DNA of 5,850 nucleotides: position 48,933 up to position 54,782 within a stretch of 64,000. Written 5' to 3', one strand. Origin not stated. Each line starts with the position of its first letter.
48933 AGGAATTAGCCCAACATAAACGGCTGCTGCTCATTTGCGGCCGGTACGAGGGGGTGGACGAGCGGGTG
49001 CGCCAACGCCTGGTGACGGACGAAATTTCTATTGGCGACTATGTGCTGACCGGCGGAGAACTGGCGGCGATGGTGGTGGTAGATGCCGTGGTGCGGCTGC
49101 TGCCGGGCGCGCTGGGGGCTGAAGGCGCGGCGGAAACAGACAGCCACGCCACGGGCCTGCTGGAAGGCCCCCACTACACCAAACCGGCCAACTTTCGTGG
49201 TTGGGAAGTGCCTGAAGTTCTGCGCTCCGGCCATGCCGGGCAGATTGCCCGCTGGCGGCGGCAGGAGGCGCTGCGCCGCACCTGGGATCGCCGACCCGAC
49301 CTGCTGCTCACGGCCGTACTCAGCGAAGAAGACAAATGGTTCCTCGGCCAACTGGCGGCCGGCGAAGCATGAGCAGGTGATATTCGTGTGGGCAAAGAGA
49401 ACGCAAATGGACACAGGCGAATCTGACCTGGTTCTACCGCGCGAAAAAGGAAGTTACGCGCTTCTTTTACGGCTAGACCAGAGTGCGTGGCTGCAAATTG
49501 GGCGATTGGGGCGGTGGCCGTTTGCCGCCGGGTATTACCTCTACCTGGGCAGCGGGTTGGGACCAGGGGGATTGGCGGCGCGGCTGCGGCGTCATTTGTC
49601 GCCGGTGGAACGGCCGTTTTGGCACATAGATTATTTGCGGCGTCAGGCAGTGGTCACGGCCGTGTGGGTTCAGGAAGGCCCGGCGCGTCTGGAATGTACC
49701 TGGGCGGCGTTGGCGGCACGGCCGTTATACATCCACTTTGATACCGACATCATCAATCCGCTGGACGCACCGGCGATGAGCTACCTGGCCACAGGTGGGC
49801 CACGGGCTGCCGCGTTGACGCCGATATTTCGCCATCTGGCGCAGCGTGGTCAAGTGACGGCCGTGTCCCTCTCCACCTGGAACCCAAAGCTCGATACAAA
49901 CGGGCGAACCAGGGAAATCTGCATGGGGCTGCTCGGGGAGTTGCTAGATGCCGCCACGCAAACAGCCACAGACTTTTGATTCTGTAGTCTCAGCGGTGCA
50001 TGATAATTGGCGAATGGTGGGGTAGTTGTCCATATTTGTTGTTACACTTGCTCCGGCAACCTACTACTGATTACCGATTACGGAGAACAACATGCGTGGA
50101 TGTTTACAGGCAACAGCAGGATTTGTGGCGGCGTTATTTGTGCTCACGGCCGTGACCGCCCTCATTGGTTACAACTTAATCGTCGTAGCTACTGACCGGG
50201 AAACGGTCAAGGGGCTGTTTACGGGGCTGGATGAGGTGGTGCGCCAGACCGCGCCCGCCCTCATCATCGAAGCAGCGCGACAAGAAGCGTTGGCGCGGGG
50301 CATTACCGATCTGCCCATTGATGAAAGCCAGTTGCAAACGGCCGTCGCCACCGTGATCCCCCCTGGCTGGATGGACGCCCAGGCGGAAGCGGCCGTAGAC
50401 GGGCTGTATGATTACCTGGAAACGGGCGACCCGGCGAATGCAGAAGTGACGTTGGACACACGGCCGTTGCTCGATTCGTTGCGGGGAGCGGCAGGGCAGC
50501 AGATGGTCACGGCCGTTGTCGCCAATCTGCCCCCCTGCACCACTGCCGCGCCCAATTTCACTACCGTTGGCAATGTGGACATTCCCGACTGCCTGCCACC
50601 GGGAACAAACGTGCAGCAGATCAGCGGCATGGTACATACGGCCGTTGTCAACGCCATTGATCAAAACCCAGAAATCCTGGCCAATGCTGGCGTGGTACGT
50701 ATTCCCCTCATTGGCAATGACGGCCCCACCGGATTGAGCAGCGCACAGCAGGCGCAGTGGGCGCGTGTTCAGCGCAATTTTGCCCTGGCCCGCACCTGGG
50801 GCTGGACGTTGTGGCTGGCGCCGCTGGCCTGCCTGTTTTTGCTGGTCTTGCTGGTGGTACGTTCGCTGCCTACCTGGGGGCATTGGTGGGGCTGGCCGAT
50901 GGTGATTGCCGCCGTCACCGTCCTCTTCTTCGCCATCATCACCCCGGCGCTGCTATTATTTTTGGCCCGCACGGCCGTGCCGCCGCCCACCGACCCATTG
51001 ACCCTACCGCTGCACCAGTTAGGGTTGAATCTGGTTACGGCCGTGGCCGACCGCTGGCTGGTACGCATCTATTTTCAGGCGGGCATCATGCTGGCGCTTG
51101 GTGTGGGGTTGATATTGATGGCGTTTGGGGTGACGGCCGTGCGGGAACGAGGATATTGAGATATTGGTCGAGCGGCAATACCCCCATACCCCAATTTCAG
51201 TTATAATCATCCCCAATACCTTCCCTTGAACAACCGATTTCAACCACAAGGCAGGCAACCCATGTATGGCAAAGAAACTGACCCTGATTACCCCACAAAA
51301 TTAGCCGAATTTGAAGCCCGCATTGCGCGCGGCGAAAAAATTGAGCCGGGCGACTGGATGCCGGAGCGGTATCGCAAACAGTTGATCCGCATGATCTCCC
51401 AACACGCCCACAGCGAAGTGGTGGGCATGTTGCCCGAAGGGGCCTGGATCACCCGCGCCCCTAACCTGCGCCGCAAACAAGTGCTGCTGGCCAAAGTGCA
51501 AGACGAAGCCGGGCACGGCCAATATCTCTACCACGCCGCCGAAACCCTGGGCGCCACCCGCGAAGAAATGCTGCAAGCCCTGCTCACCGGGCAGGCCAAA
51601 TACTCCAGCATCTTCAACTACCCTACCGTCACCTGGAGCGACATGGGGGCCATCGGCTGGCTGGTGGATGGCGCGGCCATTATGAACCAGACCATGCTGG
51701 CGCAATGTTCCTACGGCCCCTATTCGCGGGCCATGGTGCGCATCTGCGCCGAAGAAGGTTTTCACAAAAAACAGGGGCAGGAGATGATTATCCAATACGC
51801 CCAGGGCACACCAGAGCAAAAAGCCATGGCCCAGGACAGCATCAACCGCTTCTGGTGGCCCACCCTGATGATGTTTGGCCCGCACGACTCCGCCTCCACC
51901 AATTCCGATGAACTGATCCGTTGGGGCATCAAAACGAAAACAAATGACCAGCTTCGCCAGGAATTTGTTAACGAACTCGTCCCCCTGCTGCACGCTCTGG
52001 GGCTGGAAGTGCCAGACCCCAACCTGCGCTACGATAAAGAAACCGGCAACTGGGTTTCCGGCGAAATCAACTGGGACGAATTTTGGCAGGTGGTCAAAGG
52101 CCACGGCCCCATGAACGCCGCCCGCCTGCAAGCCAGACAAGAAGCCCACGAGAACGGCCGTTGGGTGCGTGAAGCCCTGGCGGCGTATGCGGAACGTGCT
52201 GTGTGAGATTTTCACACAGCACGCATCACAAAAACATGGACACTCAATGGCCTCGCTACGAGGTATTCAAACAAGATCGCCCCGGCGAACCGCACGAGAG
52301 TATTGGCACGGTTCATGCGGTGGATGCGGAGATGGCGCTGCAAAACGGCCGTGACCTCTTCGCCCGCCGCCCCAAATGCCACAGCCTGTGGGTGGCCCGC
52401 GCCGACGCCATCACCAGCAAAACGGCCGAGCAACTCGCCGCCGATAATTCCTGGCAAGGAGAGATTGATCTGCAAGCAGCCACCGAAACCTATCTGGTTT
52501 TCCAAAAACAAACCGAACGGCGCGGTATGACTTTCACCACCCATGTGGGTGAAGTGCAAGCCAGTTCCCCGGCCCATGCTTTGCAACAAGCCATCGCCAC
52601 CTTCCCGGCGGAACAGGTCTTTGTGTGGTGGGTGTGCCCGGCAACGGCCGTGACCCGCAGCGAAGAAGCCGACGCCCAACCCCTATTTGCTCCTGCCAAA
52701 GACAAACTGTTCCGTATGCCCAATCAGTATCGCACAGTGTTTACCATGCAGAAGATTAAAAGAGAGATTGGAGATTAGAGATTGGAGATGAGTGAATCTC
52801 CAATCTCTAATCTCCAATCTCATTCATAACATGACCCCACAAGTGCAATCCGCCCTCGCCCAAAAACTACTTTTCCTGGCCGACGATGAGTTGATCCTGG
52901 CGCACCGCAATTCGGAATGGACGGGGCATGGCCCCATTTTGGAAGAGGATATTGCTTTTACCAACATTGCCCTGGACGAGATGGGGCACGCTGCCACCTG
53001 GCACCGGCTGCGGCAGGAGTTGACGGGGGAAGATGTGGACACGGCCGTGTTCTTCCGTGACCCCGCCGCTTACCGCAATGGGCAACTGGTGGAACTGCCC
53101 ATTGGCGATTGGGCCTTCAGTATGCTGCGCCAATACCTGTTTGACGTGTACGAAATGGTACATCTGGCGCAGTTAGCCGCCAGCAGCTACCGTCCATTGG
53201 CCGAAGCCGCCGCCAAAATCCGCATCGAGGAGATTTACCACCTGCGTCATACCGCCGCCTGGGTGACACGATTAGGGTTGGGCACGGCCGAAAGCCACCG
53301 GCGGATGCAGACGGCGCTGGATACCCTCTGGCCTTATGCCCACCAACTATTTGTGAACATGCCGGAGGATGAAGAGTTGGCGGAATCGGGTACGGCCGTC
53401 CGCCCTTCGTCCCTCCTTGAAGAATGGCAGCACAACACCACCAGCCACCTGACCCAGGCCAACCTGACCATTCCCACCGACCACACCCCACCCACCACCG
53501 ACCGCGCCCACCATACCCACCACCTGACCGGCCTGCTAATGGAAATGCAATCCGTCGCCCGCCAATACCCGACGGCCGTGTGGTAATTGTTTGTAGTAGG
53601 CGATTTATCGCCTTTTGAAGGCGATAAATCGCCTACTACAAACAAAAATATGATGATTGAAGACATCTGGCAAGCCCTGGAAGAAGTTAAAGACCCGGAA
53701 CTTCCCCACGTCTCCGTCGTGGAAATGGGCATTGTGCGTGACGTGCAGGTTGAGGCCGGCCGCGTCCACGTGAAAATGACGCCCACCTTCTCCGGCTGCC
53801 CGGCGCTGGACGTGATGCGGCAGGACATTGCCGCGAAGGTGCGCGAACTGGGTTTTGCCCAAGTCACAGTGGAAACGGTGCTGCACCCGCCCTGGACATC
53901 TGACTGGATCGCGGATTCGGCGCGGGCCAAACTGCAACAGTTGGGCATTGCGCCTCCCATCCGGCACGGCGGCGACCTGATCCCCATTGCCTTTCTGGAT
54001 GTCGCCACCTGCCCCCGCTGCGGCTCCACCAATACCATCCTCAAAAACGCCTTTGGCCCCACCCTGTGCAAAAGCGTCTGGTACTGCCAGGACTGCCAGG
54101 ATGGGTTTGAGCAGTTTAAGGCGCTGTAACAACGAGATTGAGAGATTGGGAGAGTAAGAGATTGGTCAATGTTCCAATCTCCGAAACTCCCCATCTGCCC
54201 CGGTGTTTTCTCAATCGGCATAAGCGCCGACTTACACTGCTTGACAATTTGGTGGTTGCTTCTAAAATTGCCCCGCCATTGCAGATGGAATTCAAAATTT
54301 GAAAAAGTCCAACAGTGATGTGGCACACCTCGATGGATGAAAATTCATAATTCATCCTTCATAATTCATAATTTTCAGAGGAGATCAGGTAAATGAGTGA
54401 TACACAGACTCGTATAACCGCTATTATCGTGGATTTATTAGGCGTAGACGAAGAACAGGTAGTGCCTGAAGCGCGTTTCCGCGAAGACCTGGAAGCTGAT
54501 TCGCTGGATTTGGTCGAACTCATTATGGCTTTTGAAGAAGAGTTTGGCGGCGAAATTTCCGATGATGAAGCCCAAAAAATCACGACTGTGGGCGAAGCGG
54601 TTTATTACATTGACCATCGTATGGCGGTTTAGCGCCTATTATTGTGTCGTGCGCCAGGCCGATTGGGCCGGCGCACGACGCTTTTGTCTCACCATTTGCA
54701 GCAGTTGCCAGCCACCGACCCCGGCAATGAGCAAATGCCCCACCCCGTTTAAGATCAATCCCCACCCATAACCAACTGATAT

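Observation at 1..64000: Highly iterated 8-bp palindrome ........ (HIP-like) saturating the window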

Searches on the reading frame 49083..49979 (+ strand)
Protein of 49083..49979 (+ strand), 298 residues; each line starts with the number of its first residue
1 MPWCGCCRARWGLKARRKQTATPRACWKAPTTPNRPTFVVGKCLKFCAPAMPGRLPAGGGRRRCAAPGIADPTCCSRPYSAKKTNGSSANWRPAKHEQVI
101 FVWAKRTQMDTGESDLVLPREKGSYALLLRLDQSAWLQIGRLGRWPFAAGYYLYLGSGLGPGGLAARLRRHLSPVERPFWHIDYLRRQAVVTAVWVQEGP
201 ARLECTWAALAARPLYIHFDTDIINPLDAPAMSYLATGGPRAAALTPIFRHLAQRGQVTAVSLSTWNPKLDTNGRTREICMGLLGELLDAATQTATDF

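Call 29: search_protein_families(library=pfam, proteins=[window:49083-49979:+], max_evalue=0.0001)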
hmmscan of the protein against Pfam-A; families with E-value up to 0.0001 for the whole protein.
window:49083-49979:+ (298 aa): 2 families
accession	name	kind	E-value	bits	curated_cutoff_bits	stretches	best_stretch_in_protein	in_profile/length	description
PF01986.22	DUF123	-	1.2e-14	55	25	1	147-210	3-71/95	Domain of unknown function DUF123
PF00491.26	Arginase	-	9.9e-08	32.2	22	1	210-286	198-276/280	Arginase family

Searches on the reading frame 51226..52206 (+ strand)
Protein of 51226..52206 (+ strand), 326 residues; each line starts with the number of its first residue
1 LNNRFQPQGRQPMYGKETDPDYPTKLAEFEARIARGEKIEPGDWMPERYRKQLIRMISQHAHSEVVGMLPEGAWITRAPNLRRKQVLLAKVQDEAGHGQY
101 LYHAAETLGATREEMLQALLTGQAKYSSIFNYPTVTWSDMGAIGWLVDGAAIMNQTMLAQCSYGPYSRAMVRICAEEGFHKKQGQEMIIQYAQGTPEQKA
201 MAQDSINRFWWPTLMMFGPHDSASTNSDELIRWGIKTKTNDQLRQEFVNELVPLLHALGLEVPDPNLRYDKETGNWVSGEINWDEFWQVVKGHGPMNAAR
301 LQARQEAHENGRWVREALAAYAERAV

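Call 30: search_protein_families(library=pfam, proteins=[window:51226-52206:+], max_evalue=0.0001)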
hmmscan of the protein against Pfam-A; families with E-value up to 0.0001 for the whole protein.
window:51226-52206:+ (326 aa): 1 family
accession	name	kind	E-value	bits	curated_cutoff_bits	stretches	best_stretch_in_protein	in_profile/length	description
PF05138.18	PaaA_PaaC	-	2.8e-92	309.1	28.5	1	39-313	4-263/263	Phenylacetic acid catabolic protein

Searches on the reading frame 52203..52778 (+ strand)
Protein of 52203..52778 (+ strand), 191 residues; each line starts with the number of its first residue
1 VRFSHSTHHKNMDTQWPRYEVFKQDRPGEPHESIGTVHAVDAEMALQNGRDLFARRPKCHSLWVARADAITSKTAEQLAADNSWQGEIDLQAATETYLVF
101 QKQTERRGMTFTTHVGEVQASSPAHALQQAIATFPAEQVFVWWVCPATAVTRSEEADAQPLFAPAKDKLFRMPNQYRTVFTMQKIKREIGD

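Call 30: search_protein_families(library=pfam, proteins=[window:52203-52778:+], max_evalue=0.0001)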
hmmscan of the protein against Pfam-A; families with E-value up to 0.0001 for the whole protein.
window:52203-52778:+ (191 aa): 1 family
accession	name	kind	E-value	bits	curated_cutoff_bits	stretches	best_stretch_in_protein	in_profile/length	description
PF06243.16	PaaB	-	2.9e-32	111.2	27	2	15-78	1-64/89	Phenylacetic acid degradation B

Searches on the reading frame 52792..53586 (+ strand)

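Call 30: search_protein_families(library=pfam, proteins=[window:52792-53586:+], max_evalue=0.0001)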
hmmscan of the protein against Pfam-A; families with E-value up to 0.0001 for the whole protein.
window:52792-53586:+ (264 aa): 1 family
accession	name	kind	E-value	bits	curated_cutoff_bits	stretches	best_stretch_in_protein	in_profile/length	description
PF05138.18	PaaA_PaaC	-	9.4e-83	277.9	28.5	1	13-264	9-263/263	Phenylacetic acid catabolic protein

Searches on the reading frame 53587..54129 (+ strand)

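Call 30: search_protein_families(library=pfam, proteins=[window:53587-54129:+], max_evalue=0.0001)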
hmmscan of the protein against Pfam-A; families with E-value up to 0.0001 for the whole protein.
window:53587-54129:+ (180 aa): 2 families
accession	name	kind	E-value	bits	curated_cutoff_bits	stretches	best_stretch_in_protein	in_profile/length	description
PF01883.24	FeS_assembly_P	-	5e-21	75.2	23.5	1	25-90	2-66/73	Iron-sulfur cluster assembly protein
PF23451.1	Zn_ribbon_PaaD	-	1.5e-18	66.6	27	1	139-178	14-53/53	PaaD zinc beta ribbon domain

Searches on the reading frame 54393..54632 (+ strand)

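Call 30: search_protein_families(library=pfam, proteins=[window:54393-54632:+], max_evalue=0.0001)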
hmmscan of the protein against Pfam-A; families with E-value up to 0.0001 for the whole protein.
window:54393-54632:+ (79 aa): 1 family
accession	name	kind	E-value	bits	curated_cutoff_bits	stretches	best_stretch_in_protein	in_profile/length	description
PF00550.31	PP-binding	-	9.5e-14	51.8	20.8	1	7-70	2-64/67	Phosphopantetheine attachment site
